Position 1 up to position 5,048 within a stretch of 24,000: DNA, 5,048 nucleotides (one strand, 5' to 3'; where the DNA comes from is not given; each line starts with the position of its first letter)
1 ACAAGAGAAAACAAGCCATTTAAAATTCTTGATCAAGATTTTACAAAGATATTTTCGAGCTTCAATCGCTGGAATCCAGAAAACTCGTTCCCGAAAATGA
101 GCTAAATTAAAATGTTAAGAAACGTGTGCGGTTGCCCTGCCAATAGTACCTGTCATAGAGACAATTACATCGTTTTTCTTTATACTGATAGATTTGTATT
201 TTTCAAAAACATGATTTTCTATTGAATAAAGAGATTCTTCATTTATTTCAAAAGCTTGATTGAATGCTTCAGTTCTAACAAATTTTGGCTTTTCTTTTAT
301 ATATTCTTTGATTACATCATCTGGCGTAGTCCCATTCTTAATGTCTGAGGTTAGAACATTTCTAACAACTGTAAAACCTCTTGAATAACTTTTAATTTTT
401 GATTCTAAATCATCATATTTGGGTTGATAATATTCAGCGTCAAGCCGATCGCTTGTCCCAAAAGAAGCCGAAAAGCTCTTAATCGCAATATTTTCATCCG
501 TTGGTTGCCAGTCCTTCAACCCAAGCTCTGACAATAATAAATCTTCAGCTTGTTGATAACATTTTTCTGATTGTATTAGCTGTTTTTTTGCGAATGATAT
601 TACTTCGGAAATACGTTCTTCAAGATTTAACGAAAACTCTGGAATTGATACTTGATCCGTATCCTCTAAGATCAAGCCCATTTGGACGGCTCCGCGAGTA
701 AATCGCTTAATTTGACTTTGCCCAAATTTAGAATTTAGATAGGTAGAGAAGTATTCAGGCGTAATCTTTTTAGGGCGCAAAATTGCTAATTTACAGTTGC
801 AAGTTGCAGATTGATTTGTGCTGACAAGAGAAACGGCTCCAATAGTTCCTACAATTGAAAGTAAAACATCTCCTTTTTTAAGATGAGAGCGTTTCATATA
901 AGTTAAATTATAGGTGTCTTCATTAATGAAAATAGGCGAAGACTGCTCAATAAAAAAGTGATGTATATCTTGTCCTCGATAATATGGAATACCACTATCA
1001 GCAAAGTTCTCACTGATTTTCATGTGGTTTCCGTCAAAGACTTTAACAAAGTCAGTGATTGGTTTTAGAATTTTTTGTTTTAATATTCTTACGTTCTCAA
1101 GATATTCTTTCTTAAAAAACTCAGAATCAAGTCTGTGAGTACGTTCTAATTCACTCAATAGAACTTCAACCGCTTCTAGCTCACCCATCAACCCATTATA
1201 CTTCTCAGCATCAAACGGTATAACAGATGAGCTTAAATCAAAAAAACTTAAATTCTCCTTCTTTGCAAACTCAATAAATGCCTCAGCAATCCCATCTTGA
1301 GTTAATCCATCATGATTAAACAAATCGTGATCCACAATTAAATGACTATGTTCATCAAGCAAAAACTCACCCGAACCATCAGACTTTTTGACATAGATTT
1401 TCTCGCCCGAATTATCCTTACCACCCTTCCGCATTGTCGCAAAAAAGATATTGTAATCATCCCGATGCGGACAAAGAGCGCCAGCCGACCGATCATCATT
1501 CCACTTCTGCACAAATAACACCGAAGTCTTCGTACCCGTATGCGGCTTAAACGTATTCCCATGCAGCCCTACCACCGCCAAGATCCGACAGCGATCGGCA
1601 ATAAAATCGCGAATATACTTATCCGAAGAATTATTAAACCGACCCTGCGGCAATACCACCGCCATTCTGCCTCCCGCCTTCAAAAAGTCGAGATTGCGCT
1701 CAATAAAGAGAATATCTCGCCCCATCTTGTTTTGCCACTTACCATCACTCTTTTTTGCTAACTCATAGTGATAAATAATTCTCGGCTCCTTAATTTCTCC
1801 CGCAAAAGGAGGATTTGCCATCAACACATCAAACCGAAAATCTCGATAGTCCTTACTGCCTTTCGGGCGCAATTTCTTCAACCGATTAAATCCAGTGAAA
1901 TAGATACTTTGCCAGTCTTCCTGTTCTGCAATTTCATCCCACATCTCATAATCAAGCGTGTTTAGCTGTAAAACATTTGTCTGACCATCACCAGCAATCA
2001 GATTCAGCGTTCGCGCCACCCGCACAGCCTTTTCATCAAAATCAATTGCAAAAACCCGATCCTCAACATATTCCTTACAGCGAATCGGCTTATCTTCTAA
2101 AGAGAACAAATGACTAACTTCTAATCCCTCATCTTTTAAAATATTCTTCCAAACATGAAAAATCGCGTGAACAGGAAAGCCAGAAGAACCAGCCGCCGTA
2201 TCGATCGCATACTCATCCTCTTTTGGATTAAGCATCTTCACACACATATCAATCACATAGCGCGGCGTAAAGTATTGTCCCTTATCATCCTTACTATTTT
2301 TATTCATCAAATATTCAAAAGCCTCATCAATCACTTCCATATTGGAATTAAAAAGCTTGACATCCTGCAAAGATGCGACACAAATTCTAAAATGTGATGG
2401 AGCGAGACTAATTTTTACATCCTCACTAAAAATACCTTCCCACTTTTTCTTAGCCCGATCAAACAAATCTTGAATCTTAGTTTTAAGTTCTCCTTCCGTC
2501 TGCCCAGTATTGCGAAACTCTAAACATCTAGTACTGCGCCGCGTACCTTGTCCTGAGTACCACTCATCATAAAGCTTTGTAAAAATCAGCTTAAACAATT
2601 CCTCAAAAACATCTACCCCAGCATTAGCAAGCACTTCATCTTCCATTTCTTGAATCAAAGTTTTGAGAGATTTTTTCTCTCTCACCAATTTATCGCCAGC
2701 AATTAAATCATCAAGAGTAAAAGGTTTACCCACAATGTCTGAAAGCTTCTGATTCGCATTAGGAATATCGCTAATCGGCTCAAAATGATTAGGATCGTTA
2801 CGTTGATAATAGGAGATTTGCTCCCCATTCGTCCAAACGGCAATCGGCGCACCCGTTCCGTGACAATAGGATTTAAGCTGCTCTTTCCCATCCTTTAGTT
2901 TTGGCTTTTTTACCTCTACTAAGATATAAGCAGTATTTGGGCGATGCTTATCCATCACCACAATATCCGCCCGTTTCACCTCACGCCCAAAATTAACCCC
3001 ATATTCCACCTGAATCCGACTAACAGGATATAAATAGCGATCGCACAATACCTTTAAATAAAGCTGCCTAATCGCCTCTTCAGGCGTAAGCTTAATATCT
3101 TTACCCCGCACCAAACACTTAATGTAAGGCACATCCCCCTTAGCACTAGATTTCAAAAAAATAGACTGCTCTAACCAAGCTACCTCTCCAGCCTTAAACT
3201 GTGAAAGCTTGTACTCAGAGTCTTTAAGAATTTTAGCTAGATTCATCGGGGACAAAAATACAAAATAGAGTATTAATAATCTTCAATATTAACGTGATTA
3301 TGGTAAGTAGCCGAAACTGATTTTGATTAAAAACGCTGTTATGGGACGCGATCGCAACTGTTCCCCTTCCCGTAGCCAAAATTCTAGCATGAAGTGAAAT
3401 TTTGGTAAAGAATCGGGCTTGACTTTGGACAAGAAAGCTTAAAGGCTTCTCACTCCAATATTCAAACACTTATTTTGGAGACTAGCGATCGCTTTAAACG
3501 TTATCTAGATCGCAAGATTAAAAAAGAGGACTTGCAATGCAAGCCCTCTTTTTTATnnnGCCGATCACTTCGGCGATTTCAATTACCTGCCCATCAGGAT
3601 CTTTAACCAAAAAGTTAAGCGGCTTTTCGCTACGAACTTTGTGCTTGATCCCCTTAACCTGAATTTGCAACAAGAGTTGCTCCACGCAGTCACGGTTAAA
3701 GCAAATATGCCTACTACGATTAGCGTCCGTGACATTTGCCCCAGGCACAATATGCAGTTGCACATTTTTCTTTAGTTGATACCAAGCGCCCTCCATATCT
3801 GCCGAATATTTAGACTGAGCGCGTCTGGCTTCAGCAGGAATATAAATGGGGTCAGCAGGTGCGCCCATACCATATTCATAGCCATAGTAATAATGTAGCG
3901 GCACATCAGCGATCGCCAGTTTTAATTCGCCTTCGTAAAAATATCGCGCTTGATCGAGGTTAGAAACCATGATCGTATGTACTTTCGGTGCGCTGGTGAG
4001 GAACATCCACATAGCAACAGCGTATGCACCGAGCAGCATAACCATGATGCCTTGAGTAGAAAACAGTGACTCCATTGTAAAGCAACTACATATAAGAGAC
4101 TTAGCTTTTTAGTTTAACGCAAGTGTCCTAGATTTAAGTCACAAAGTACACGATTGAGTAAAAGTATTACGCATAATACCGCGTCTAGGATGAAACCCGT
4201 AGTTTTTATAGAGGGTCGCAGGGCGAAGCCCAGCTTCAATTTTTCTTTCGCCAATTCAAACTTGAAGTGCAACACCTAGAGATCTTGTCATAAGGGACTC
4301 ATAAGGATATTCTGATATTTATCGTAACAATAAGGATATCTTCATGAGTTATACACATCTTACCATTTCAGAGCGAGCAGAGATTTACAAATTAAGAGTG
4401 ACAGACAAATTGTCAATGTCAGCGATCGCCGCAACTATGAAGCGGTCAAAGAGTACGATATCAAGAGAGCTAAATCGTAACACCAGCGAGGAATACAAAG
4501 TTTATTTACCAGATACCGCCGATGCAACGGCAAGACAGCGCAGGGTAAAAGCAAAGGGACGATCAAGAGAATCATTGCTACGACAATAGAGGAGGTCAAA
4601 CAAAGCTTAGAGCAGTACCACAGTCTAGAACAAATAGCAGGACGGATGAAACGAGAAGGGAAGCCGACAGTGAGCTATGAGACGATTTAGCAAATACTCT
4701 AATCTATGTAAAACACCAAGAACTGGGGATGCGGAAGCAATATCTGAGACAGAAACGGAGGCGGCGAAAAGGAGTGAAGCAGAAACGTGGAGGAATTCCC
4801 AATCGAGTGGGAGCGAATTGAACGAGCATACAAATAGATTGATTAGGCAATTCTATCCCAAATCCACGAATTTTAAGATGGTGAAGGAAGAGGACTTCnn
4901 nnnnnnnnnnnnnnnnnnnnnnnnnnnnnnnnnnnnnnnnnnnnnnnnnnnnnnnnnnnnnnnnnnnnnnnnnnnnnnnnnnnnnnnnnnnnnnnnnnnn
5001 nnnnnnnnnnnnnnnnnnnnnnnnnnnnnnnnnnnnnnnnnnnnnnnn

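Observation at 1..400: In-frame TAA truncates the second target-recognition domain, and the frame stays open to the window edge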

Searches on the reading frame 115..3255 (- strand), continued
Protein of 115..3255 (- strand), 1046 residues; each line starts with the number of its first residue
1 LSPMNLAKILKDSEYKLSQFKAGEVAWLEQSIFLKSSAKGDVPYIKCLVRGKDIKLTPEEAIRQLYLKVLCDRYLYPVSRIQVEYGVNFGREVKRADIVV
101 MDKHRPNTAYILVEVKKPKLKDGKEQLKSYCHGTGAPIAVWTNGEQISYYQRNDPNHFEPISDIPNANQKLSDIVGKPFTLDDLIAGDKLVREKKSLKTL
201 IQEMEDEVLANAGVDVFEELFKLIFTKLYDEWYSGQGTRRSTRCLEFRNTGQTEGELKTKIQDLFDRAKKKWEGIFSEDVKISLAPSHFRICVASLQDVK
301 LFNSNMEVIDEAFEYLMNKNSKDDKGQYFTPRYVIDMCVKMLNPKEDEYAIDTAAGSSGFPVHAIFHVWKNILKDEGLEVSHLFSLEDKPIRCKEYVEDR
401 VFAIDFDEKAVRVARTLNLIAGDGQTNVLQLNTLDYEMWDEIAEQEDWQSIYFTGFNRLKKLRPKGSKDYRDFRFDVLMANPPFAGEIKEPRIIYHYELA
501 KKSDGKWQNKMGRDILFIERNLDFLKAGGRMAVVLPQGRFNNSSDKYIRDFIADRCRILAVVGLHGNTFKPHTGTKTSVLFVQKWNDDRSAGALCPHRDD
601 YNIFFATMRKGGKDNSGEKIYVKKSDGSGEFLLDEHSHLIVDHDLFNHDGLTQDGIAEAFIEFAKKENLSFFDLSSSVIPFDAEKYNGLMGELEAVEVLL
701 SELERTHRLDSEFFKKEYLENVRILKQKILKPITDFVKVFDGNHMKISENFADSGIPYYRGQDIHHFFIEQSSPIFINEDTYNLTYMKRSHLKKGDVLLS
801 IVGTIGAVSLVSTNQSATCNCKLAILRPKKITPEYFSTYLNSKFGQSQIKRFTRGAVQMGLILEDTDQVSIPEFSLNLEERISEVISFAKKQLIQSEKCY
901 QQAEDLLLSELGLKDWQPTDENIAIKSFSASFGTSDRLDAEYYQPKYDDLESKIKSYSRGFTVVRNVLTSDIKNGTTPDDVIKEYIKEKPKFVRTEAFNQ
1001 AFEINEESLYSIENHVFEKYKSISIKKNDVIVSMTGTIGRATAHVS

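Call 8: find_encoding_contigs(protein=P0001, flank=10000)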
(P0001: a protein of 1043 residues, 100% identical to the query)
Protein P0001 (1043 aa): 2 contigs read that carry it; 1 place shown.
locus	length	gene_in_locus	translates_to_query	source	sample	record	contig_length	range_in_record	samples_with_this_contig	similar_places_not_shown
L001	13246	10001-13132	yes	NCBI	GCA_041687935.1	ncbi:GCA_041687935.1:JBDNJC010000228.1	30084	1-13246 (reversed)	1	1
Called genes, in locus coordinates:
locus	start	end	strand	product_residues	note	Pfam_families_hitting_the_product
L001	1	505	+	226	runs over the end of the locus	PF18348:SH3_16, PF00877:NLPC_P60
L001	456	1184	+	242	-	PF00462:Glutaredoxin (faint), PF02798:GST_N (weak), PF13409:GST_N_2, PF13417:GST_N_3, PF00043:GST_C (faint), PF13410:GST_C_2 (weak), PF14497:GST_C_3 (weak)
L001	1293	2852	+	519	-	PF02142:MGS, PF01808:AICARFT_IMPCHas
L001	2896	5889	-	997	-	PF02743:dCache_1, PF00672:HAMP, PF00512:HisKA, PF02518:HATPase_c, PF00072:Response_reg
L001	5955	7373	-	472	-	PF01547:SBP_bac_1, PF13416:SBP_bac_8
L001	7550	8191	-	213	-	PF00702:Hydrolase, PF13419:HAD_2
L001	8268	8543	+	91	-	-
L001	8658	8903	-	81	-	PF13936:HTH_38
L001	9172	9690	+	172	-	-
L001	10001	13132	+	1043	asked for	PF13588:HSDR_N_2, PF02384:N6_Mtase, PF07669:Eco57I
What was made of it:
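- Checked: Window position 1 is the physical end of the source contig JBDNJC010000228.1 (GCA_041687935.1) (call 8).
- Call 8: window position 1 is the contig end. The window ends inside the element, so its interior is unseen in this genome (call 8).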

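Call 10: find_encoding_contigs(protein=P0002, flank=6000, max_places=5)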
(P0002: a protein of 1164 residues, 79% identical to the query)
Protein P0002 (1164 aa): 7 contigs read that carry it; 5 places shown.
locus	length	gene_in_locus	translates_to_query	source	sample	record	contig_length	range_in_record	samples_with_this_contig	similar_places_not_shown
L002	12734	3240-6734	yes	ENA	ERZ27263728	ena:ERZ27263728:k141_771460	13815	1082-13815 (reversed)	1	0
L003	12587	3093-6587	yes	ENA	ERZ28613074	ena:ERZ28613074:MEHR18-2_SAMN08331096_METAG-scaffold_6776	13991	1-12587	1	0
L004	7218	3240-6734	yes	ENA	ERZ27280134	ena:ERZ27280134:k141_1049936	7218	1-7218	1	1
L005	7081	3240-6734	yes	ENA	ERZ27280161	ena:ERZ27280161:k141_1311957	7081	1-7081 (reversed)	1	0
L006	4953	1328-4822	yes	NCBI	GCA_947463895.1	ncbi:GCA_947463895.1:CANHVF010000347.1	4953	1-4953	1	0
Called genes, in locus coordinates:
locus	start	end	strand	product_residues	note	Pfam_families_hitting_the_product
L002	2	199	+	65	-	?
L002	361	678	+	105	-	PF04255:DUF433 (weak)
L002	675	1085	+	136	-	-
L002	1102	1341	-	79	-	PF22513:FitA-like_RHH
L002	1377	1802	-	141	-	-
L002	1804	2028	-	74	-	-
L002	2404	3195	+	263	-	-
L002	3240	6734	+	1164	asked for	PF13588:HSDR_N_2, PF02384:N6_Mtase, PF07669:Eco57I, PF01420:Methylase_S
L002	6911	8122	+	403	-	-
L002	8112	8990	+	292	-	PF11103:DUF2887, PF14261:DUF4351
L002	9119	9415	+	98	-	-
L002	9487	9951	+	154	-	-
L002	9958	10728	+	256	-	PF13401:AAA_22 (faint)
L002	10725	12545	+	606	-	PF00575:S1, PF23459:S1_RRP5 (faint), PF00575:S1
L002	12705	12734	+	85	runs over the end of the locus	-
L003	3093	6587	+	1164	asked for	PF13588:HSDR_N_2, PF02384:N6_Mtase, PF07669:Eco57I, PF01420:Methylase_S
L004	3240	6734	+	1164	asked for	PF13588:HSDR_N_2, PF02384:N6_Mtase, PF07669:Eco57I, PF01420:Methylase_S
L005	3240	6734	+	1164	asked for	PF13588:HSDR_N_2, PF02384:N6_Mtase, PF07669:Eco57I, PF01420:Methylase_S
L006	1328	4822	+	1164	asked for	PF13588:HSDR_N_2, PF02384:N6_Mtase, PF07669:Eco57I, PF01420:Methylase_S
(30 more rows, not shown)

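Call 22: search_solved_structures(query=P0002, max_evalue=0.001)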
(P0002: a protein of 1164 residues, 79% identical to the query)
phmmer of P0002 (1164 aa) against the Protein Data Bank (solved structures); distinct sequences matched with E-value up to 0.001: 9.
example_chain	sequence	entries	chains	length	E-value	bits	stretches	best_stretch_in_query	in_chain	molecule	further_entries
8w0p_A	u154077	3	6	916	1.1e-20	76.6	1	212-583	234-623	RM.BsaXI | site-specific DNA-methyltransferase (adenine-specific)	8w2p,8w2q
7vru_A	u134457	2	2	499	9.3e-10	40.4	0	305-368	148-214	Site-specific DNA-methyltransferase (adenine-specific)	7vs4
3ufb_A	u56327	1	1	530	1.9e-09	39.4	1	302-384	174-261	Type I restriction-modification system methyltransferase subunit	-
2y7c_B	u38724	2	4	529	3.5e-09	38.5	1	261-365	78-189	TYPE I RESTRICTION ENZYME ECOKI M PROTEIN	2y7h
2ar0_A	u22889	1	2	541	3.8e-09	38.4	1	261-365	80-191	Type I restriction enzyme EcoKI M protein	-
5ybb_A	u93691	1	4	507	5.8e-09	37.8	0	470-581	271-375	Type I restriction-modification system methyltransferase subunit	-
2okc_A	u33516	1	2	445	6.9e-08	34.2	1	304-363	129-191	Type I restriction enzyme StySJI M protein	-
7eew_A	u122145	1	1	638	9.2e-08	33.8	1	511-580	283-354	Type I restriction-modification system methyltransferase subunit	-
7vru_C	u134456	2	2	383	4.1e-05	25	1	697-896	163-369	Site-specific DNA recognition subunit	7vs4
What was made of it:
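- On Single-chain Type IIB R-M-S enzyme: RM.BsaXI is the best PDB match (call 22).
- Closest known: Single-chain Type IIB restriction-modification enzymes. Same: The best solved-structure match is RM.BsaXI (E = 1e-20, call 22).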

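Call 23: search_protein_families(library=padloc, proteins=[P0001, P0002], max_evalue=0.001)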
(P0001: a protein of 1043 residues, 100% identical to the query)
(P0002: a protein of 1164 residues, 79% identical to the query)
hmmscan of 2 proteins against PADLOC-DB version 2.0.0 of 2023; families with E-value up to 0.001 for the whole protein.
P0001 (1043 aa): 94 families (the best 25 are shown)
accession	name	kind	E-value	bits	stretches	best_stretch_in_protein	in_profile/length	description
PDLC03034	MTase_I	-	0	1110.7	1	6-670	8-670/672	Type I methyltransferase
PDLC03318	MTase_II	-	7.7e-71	237.4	1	135-634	146-676/723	Type II methyltransferase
PDLC03030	MTase_I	-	6.4e-47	158.4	1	52-582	47-582/670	Type I methyltransferase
PDLC04134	mad2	-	8.5e-40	135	1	76-626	25-469/492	mads_2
PDLC03021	MTase_I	-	2e-37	127.2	2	465-585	266-378/491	Type I methyltransferase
PDLC03018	MTase_I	-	5.6e-37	125.5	2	44-370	13-354/749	Type I methyltransferase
PDLC03026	MTase_I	-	2.7e-28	97.4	2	214-383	28-203/487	Type I methyltransferase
PDLC03218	MTase_II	-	4.1e-27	93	2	467-588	369-488/532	Type II methyltransferase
PDLC03197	Specificity_I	-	9.4e-23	78.7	1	697-992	11-299/459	Type I specificity subunit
PDLC03317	MTase_II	-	3.3e-22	76.7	3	255-431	229-412/831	Type II methyltransferase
PDLC03155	Specificity_I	-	5e-22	76.4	2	703-867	14-187/520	Type I specificity subunit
PDLC03095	Specificity_I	-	2.3e-21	74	2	702-903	254-459/473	Type I specificity subunit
PDLC03086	Specificity_I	-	6.2e-21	72.9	1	735-888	20-175/458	Type I specificity subunit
PDLC03100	Specificity_I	-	1.6e-20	71.9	2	690-901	161-377/392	Type I specificity subunit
PDLC03181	Specificity_I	-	9.7e-20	68.6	2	786-883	310-410/454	Type I specificity subunit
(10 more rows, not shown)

P0002 (1164 aa): 72 families (the best 25 are shown)
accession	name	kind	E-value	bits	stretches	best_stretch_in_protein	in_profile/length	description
PDLC03034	MTase_I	-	0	1112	1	6-670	8-670/672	Type I methyltransferase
PDLC03318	MTase_II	-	1.3e-72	243.3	1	135-628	146-671/723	Type II methyltransferase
PDLC03030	MTase_I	-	7.6e-49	164.7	1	52-582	47-582/670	Type I methyltransferase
PDLC04134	mad2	-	5.7e-41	138.9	1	60-633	9-476/492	mads_2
PDLC03095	Specificity_I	-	4.8e-39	132.4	1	776-1148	98-464/473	Type I specificity subunit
PDLC03021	MTase_I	-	8.2e-37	125.1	2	465-587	266-378/491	Type I methyltransferase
PDLC03018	MTase_I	-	2.4e-36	123.4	2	44-370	13-354/749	Type I methyltransferase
PDLC03155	Specificity_I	-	1.1e-30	105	2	707-976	15-288/520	Type I specificity subunit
PDLC03026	MTase_I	-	2.3e-27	94.3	2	213-386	27-206/487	Type I methyltransferase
PDLC03218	MTase_II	-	4.2e-27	92.9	2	467-586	369-486/532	Type II methyltransferase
PDLC03086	Specificity_I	-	5e-25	86.4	2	982-1120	31-171/458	Type I specificity subunit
PDLC03317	MTase_II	-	1.1e-23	81.5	3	248-431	226-412/831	Type II methyltransferase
PDLC03069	Specificity_I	-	9.7e-23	78.9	2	755-906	222-375/387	Type I specificity subunit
PDLC03179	Specificity_I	-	2.7e-22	77.4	2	732-903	401-573/589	Type I specificity subunit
PDLC03100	Specificity_I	-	8.4e-22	76.1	2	965-1138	203-378/392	Type I specificity subunit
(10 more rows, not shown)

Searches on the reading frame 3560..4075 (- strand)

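Call 68: search_protein_families(library=ncbifam, proteins=[window:3560-4075:-], max_evalue=0.01)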
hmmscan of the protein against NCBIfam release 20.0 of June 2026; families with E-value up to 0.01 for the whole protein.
window:3560-4075:- (172 aa): 1 family
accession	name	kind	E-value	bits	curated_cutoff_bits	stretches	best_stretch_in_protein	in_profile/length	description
NF050075.1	SMU1112c_YaeR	equivalog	0.0025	18.1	140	0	114-169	66-125/125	SMU1112c/YaeR family gloxylase I-like metalloprotein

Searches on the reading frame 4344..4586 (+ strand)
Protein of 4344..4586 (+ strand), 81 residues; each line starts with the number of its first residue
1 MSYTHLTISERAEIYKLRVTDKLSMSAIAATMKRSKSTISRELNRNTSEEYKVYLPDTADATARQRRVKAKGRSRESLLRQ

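Call 68: search_protein_families(library=ncbifam, proteins=[window:4344-4586:+], max_evalue=0.01)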
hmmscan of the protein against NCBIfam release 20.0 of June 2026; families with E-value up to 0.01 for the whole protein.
window:4344-4586:+ (81 aa): 3 families
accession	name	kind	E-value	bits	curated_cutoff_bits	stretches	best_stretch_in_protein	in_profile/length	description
NF033563.0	transpos_IS30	equivalog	0.00046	20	80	1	37-74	1-36/267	IS30 family transposase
TIGR03001.1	Sig-70_gmx1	subfamily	0.00051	19.5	154.6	1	6-80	162-229/244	RNA polymerase sigma-70 factor, Myxococcales family 1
NF005385.0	PRK06930.1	subfamily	0.0055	16.4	136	1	7-47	116-155/170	positive control sigma-like factor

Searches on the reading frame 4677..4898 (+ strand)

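Call 68: search_protein_families(library=ncbifam, proteins=[window:4677-4898:+], max_evalue=0.01)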
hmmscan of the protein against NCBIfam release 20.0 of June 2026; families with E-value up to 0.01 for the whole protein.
window:4677-4898:+ (74 aa): 1 family
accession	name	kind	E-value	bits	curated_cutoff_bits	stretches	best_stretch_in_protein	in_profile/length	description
NF033563.0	transpos_IS30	equivalog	8.2e-06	25.7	80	1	48-73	228-253/267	IS30 family transposase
